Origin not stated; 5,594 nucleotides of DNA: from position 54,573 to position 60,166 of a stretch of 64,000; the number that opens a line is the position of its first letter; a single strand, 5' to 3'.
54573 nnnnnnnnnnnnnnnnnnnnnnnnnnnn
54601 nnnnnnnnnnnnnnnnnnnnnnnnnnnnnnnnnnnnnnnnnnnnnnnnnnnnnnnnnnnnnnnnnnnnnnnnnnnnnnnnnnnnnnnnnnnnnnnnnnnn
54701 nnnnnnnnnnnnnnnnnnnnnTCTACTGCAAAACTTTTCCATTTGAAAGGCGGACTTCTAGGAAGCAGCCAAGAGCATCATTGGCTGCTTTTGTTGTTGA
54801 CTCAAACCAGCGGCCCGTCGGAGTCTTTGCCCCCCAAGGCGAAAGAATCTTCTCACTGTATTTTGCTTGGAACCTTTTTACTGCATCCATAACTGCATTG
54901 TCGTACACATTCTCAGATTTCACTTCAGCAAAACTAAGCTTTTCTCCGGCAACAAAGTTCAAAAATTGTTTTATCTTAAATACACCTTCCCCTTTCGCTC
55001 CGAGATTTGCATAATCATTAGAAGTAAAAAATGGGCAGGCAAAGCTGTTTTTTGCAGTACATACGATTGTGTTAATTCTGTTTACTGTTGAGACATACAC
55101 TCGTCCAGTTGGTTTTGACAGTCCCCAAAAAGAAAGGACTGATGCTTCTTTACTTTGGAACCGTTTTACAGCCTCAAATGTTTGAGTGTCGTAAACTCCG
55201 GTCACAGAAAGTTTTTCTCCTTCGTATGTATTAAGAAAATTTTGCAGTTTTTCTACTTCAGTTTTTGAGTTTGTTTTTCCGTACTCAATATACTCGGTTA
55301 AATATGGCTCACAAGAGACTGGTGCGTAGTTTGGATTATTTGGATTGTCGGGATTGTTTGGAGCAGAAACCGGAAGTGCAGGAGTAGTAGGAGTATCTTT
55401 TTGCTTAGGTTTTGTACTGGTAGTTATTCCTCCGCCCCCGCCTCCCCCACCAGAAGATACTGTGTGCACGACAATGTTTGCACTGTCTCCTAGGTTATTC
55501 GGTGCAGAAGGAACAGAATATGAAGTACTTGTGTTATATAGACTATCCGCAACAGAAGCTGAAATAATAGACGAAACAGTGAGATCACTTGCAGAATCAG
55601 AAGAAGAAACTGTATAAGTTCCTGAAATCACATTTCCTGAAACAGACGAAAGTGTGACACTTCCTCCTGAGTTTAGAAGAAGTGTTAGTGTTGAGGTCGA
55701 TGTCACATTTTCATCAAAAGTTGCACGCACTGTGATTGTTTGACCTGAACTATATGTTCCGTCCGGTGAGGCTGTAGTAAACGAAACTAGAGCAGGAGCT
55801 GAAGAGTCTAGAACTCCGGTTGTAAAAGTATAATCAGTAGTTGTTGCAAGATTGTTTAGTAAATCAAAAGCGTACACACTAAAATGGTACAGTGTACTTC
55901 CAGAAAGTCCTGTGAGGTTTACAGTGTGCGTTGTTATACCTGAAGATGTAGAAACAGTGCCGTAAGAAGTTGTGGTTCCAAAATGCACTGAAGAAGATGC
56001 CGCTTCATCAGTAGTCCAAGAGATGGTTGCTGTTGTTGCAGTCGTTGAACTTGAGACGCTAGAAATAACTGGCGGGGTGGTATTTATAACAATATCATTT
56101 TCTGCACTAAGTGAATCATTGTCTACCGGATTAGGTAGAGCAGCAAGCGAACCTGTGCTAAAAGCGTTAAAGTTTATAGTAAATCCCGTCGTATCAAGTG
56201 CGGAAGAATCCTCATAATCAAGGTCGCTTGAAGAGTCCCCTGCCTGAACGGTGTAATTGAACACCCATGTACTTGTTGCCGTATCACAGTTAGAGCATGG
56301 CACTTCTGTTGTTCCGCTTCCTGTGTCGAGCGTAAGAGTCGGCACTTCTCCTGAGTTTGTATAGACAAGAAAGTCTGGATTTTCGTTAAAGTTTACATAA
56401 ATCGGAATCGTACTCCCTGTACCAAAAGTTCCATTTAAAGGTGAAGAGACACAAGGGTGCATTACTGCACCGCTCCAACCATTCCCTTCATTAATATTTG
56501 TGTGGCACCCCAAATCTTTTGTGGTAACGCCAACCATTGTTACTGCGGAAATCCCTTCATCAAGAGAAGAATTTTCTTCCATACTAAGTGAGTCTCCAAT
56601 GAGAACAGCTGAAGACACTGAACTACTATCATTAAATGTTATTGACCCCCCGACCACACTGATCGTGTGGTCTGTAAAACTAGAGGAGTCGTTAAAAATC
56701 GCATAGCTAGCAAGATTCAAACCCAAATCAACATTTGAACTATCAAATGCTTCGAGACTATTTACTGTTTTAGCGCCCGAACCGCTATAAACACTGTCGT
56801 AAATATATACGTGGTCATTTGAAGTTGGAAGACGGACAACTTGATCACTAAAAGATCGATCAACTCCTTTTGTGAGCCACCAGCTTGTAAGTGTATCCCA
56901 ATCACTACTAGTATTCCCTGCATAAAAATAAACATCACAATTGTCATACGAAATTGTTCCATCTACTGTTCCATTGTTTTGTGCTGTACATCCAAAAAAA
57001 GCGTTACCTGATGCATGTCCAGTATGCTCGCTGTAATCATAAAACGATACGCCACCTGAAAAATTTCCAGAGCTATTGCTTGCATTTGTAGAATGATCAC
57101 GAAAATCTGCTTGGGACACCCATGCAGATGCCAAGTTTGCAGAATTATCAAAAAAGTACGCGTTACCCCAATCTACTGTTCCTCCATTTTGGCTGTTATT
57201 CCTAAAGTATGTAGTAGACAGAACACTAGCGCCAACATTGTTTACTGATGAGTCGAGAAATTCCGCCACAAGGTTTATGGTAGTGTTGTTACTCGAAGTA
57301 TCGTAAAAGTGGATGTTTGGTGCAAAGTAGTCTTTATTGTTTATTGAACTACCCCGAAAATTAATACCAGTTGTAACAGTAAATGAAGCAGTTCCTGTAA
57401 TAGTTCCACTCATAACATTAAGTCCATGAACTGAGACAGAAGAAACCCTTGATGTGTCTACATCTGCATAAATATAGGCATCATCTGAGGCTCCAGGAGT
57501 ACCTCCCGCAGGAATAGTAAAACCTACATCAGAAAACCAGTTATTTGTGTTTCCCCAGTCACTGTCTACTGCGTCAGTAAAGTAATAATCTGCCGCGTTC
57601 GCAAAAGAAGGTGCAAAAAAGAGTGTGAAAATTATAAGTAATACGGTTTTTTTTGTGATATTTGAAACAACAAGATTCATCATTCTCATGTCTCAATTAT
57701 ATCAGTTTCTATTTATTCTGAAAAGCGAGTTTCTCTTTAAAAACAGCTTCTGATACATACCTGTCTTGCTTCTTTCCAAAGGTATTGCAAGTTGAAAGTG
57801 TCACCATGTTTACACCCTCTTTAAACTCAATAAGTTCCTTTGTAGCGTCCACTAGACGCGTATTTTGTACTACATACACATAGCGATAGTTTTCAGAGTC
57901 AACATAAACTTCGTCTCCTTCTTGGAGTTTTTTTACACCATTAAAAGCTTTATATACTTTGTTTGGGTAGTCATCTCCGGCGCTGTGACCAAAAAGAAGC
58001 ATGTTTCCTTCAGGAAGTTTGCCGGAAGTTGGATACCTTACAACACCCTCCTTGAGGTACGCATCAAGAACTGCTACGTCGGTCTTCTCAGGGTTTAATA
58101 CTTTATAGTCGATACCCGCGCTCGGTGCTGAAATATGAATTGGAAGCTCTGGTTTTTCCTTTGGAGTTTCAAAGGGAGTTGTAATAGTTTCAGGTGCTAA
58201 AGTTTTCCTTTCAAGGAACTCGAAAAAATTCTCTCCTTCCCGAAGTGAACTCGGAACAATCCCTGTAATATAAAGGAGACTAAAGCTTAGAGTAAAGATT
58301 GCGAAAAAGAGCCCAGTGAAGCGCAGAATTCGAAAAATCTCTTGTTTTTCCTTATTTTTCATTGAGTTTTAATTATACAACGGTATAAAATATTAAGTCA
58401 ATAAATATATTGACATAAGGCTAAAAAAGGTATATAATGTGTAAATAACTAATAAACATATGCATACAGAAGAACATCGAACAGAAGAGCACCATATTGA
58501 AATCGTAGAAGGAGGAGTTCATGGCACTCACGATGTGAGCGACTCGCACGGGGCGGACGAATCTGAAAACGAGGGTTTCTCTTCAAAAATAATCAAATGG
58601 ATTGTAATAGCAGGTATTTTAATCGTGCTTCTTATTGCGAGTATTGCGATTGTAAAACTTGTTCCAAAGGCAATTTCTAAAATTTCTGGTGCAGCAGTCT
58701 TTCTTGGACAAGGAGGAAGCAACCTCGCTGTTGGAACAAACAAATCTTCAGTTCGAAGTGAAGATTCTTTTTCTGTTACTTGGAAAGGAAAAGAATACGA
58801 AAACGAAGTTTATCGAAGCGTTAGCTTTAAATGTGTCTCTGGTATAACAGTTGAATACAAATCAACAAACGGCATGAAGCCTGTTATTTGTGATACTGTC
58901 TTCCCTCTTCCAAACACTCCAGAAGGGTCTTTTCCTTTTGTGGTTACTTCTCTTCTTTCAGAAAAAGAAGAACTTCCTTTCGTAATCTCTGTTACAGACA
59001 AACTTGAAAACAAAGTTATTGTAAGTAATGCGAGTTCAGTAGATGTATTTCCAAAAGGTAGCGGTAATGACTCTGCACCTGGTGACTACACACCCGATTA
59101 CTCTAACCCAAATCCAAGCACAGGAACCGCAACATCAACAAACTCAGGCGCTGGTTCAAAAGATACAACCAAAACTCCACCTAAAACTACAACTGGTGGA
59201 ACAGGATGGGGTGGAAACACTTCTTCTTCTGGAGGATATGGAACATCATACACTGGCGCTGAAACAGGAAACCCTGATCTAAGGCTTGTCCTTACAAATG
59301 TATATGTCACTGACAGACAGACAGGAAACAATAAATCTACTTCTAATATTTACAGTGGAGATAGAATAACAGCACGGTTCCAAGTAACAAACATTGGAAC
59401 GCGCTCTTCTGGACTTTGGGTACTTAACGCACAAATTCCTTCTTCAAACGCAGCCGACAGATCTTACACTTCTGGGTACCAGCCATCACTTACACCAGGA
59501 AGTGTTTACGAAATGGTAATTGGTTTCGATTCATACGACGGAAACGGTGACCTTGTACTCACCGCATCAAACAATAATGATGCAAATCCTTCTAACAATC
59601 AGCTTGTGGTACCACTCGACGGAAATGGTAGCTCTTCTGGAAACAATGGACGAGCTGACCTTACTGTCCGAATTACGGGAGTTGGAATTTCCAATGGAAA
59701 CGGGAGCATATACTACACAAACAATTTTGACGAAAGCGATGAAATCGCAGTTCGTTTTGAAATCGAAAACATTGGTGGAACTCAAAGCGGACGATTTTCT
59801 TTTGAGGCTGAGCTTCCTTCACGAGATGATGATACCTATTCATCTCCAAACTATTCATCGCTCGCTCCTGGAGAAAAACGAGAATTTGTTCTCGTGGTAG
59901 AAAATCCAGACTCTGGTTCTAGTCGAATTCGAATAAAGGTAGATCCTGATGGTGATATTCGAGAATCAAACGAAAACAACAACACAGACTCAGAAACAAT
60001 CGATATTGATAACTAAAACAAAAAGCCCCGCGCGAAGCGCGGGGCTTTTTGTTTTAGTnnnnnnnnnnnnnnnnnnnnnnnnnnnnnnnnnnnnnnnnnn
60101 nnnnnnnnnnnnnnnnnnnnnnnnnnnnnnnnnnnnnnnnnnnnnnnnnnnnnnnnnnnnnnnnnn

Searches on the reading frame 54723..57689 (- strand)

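Call 67: search_protein_families(library=pfam, proteins=[window:54723-57689:-], max_evalue=0.0001)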
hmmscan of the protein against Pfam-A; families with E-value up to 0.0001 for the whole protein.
window:54723-57689:- (988 aa): 1 family
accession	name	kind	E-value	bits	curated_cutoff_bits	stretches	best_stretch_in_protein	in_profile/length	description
PF01471.23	PG_binding_1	-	8.2e-10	39.2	23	1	810-847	3-40/57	Putative peptidoglycan binding domain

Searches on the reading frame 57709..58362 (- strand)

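Call 67: search_protein_families(library=pfam, proteins=[window:57709-58362:-], max_evalue=0.0001)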
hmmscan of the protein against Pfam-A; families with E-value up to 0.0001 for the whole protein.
window:57709-58362:- (217 aa): 1 family
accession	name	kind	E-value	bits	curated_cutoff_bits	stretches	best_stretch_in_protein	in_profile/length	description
PF04203.18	Sortase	-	5.5e-18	65.3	26.6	1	77-206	1-122/125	Sortase domain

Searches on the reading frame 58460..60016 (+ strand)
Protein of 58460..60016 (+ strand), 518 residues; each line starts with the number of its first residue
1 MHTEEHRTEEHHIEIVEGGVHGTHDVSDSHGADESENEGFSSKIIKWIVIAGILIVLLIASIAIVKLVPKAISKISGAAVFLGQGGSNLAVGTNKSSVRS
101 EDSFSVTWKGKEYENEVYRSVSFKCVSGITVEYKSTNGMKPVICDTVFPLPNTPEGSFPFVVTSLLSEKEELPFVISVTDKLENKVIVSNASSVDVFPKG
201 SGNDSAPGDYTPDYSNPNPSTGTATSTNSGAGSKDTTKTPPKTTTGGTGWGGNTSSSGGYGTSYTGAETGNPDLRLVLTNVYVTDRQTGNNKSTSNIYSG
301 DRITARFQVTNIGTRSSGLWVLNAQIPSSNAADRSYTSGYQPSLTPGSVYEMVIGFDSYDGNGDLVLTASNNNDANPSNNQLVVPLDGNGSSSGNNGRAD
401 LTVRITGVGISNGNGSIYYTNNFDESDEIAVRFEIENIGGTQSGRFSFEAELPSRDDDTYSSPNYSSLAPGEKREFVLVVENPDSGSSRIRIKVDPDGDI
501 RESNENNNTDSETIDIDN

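Call 67: search_protein_families(library=pfam, proteins=[window:58460-60016:+], max_evalue=0.0001)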
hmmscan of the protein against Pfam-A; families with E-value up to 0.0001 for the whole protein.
window:58460-60016:+ (518 aa): 1 family
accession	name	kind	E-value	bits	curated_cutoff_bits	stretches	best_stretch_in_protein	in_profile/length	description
PF07705.17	CARDB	-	6.3e-13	49.2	22.7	1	416-510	8-99/101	CARDB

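Call 70: find_encoding_contigs(protein=window:58460-60016:+, flank=10000, max_places=2)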
Protein window:58460-60016:+ (518 aa): 12 contigs read that carry it; 2 places shown.
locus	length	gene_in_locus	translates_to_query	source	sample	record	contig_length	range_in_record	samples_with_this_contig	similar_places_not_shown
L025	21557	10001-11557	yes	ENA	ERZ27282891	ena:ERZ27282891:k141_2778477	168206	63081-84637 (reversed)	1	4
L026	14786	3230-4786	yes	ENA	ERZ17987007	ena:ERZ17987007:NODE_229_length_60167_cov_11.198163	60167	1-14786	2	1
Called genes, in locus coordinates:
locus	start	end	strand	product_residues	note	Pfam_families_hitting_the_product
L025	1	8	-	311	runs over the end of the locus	PF01259:SAICAR_synt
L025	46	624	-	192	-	PF01351:RNase_HII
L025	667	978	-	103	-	-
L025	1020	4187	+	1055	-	PF02811:PHP, PF07733:DNA_pol3_alpha, PF17657:DNA_pol3_finger, PF14579:HHH_6, PF01336:tRNA_anti-codon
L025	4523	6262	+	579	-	PF07973:tRNA_SAD, PF00587:tRNA-synt_2b, PF03129:HGTP_anticodon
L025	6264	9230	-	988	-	PF01471:PG_binding_1 (weak)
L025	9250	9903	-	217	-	PF04203:Sortase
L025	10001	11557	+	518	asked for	PF07705:CARDB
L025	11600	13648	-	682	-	PF02518:HATPase_c, PF00204:DNA_gyraseB, PF01751:Toprim, PF00986:DNA_gyraseB_C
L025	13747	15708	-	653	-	PF03483:B3_4, PF03484:B5, PF17759:tRNA_synthFbeta, PF03147:FDX-ACB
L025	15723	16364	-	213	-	-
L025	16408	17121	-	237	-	PF01409:tRNA-synt_2d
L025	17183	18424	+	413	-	PF03142:Chitin_synth_2 (faint), PF13506:Glyco_transf_21, PF00535:Glycos_transf_2, PF10111:Glyco_tranf_2_2, PF13641:Glyco_tranf_2_3, PF13632:Glyco_trans_2_3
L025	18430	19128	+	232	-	-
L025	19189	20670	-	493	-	PF03901:Glyco_transf_22, PF02366:PMT, PF13231:PMT_2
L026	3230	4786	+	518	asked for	PF07705:CARDB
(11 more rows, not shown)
